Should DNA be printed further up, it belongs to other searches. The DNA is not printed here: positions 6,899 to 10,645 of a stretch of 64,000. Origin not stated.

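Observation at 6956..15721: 2,921-aa Cys-rich giant extracellular protein encoded at the head of the T4SS-like operon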

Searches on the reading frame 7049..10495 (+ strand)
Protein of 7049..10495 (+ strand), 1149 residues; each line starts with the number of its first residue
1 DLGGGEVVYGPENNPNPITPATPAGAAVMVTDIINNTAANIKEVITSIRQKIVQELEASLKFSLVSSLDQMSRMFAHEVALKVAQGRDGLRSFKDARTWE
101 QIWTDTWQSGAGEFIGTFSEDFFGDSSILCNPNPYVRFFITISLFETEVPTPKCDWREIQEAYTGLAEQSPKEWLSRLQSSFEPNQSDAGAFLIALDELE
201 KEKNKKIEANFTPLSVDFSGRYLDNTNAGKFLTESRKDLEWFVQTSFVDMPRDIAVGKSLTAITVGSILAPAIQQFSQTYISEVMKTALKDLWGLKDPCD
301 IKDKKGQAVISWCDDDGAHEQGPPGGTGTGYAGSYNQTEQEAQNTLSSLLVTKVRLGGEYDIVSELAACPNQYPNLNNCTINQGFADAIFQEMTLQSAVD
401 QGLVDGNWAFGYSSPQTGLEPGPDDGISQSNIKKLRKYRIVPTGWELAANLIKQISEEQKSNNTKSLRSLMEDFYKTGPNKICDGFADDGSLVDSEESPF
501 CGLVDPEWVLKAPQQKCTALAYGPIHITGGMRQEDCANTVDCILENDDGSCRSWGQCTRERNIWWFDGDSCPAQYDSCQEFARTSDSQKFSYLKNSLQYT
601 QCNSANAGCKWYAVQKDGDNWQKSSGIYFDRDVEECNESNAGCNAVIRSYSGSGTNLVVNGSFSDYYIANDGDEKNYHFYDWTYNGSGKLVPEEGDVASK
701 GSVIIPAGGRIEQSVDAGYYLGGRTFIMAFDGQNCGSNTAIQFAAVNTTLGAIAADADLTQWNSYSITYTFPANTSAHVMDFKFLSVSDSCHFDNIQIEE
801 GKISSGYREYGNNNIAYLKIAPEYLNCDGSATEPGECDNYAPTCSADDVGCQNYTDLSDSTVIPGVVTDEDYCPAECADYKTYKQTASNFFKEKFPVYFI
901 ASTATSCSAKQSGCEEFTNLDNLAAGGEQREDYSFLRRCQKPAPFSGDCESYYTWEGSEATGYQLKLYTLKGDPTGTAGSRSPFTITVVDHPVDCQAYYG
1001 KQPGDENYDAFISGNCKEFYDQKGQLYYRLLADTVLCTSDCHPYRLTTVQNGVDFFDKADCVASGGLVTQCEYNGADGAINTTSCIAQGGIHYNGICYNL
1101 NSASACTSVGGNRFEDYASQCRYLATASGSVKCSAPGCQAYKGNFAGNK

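Call 61: search_solved_structures(query=A6, max_evalue=1, show_alignments=2)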
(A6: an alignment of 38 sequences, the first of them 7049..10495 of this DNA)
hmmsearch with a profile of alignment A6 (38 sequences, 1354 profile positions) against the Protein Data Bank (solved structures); distinct sequences matched with E-value up to 1: 12.
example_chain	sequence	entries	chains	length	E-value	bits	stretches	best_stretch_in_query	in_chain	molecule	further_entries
4xup_A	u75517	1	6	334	1.1e-07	33.3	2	1108-1248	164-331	Endo-1,4-beta-xylanase C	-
1gui_A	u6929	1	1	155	9.3e-06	26.9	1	714-1245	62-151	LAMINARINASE 16A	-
4d0q_A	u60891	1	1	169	2.6e-05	25.5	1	642-802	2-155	HYALURONATE LYASE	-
4xun_A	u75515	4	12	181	0.00012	23.2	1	1108-1249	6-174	Endo-1,4-beta-xylanase C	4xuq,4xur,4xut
4mgq_A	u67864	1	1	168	0.00013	23.1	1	689-800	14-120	Glycosyl hydrolase family 10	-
3jxs_A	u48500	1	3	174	0.00017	22.8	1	647-800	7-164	Xylanase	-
1k42_A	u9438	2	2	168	0.00042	21.4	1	646-800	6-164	Xylanase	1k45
3see_A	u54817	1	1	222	0.0013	19.8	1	641-772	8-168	Hypothetical sugar binding protein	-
8xmz_A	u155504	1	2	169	0.025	15.6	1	712-1239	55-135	T9SS C-terminal target domain-containing protein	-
12nz_A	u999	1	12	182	0.025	15.6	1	708-804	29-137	GH26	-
4xuo_A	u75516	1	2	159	0.034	15.1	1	1112-1247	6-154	Endo-1,4-beta-xylanase C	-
2zez_A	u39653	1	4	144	0.5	11.2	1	709-800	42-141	S-layer associated multidomain endoglucanase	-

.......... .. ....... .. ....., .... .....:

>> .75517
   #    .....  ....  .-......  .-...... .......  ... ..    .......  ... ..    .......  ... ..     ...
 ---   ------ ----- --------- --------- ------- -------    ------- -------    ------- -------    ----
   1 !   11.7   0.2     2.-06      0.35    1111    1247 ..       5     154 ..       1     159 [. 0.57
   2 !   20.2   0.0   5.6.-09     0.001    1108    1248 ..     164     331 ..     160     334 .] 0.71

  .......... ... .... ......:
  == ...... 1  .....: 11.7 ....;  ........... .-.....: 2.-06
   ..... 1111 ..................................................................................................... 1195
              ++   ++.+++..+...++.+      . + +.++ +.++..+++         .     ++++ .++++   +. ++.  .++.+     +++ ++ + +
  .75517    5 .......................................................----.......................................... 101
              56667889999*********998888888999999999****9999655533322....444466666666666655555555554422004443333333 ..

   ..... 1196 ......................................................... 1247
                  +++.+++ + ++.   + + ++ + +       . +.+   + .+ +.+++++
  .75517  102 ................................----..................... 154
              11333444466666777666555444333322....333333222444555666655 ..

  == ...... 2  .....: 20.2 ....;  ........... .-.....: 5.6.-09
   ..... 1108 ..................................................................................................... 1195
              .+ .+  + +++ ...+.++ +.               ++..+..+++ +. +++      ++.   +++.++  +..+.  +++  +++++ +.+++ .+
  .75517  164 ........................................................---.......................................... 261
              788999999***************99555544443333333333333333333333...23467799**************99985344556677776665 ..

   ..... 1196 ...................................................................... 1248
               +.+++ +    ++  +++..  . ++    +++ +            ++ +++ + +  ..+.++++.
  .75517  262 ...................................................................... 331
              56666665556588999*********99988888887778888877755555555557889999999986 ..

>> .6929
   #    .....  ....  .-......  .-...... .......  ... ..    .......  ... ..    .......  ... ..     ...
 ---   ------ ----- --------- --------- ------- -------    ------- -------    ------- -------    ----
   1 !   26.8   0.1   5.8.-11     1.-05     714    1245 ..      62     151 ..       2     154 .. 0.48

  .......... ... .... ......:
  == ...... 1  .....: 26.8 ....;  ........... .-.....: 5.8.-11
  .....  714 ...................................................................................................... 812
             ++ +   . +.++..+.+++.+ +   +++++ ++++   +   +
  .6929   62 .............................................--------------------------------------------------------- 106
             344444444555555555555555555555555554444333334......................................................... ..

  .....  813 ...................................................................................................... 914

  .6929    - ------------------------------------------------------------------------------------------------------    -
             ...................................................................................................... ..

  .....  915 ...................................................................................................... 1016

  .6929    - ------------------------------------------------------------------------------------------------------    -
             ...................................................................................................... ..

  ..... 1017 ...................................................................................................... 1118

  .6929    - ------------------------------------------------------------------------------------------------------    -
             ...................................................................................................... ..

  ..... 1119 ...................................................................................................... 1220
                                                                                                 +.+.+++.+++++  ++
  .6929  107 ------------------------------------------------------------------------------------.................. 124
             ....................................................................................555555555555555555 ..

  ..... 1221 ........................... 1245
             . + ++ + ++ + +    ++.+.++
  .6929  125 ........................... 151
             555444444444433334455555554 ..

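Call 66: predict_structure(alignment_id=A8)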
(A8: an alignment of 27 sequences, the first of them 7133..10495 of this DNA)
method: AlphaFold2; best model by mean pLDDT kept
length: 1121 residues; sequences in the alignment: 27
mean_pLDDT: 61.4   pTM: 0.33
mean pLDDT of the five models: 61.4, 60.0, 59.3, 54.8, 54.1
residues with pLDDT >= 90: 73; 70-90: 328; 50-70: 344; < 50: 376
segments of 3 or more residues with pLDDT < 50: 1-24, 58-70, 106-122, 148-163, 178-241, 257-272, 286-324, 466-468, 498-501, 529-542, 545-552, 565-571, 822-824, 835-853, 862-869, 872-885, 896-898, 960-965, 1021-1050, 1064-1083, 1088-1091, 1108-1121
pLDDT, mean of each block of 10 residues (from residue 1): 32 35 49 53 62 54 39 58 64 56 48 33 59 54 49 45 52 53 32 35 41 40 35 43 57 52 38 54 48 32 32 41 53 85 71 91 92 92 90 88 90 89 90 89 75 52 53 85 85 61 65 70 63 29 47 57 47 51 61 57 70 76 71 85 77 83 65 77 83 79 82 69 53 82 77 81 85 82 75 74 69 63 52 50 42 52 47 42 55 60 77 77 84 79 78 69 52 63 72 86 84 77 35 33 41 57 48 44 51 75 61 29 25
secondary structure, 60 per line:
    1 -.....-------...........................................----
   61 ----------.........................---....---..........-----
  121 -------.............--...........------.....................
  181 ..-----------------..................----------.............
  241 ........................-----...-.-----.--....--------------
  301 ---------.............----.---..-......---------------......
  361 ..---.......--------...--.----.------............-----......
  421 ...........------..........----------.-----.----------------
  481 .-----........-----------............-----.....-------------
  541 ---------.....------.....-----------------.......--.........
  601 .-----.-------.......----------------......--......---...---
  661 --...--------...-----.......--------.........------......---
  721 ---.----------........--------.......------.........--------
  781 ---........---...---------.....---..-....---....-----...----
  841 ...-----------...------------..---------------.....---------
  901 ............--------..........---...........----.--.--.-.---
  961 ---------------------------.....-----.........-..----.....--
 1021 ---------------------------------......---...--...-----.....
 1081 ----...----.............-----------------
elements in order (helices of 4 or more, strands of 3 or more residues): H2-6 H14-56 H71-95 H99-102 H106-115 H128-140 H143-153 H160-182 H200-217 H228-264 H283-286 H310-322 H334-339 H355-362 H367-372 E381-383 E398-400 H401-409 H415-431 H439-447 E487-494 E506-517 E523-527 E550-554 E561-565 E583-589 E592-601 E615-621 E638-643 E646-651 E655-657 E663-665 E674-676 E682-688 E697-705 E712-717 E735-742 E751-757 E764-772 E787-791 H807-811 H818-821 E825-828 E834-836 E855-857 E887-891 E901-912 E921-930 E934-944 E988-992 E998-1002 E1014-1018 H1054-1059 E1063-1065 E1068-1070 H1076-1080 E1085-1087 E1092-1104

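Call 69: fold_search(model_id=the predicted structure, library=pdb)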
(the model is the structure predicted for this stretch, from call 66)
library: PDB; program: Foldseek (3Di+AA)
matches with E <= 10: 1319; with E <= 0.001: 143
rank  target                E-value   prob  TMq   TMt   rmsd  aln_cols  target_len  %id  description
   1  9vqm_D                7.2e-07  0.97  0.08  0.11  32.7       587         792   10  Cryo-EM structure of Elapor1WT in tetrameric form (released 2025-07-23)
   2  9euf_8                8.4e-07  1.00  0.11  0.19  24.1       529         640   11  Cryo-EM structure of Staphylococcus aureus bacteriophage phi812 baseplate in the pre-contraction state - complete (released 2025-04-09)
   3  8w7n                  1.2e-06  1.00  0.11  0.12   3.2       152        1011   12  Crystal structure of the in-cell Cry1Aa purified from Bacillus thuringiensis (released 2024-03-06)
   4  5w6h_A                1.8e-06  1.00  0.10  0.15   6.2       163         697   16  Crystal structure of Bacteriophage CBA120 tailspike protein 4 enzymatically active domain (TSP4dN, orf213) (released 2018-10-24)
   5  9h99                  3.0e-06  1.00  0.10  0.10   5.7       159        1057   14  Native structure of the full-length pesticidal protein Cry1Ca18 at pH7, from crystals formed in vivo (released 2025-11-12)
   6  8xmz_A                4.2e-06  1.00  0.11  0.75   3.6       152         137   14  Crystal structure of a novel porphyran-binding carbohydrate binding module (released 2024-01-17)
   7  4d0q                  4.2e-06  1.00  0.10  0.60   6.2       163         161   12  Hyaluronan Binding Module of the Streptococcal Pneumoniae Hyaluronate Lyase (released 2014-08-06)
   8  9qxq                  6.1e-06  1.00  0.09  0.10   7.7       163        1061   15  native structure of full-length pesticidal protein Cry1Ca18 at pH9, from crystals formed in vivo (released 2026-02-11)
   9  6qep                  6.1e-06  0.99  0.10  0.09  27.2       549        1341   11  EngBF DARPin Fusion 4b H14 (released 2019-11-06)
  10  9vqm_A                6.4e-06  0.77  0.08  0.10  33.7       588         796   12  Cryo-EM structure of Elapor1WT in tetrameric form (released 2025-07-23)
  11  6tfj_B                6.8e-06  1.00  0.11  0.15  19.4       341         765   10  Vip3Aa protoxin structure (released 2020-08-12)
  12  4w8j                  9.9e-06  1.00  0.10  0.11   4.0       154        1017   13  Structure of the full-length insecticidal protein Cry1Ac reveals intriguing details of toxin packaging into in vivo form (released 2014-09-17)
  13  2y64_A                1.2e-05  1.00  0.11  0.61   4.7       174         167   13  Xylopentaose binding mutated (X-2 L110F) CBM4-2 Carbohydrate Binding Module from a Thermostable Rhodothermus marinus X (released 2012-03-07)
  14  1gui_A                1.2e-05  1.00  0.10  0.55   6.6       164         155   13  CBM4 structure and function (released 2002-09-26)
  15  3jxs_A                1.4e-05  1.00  0.11  0.61   5.1       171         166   13  Crystal structure of XG34, an evolved xyloglucan binding CBM (released 2009-10-27)
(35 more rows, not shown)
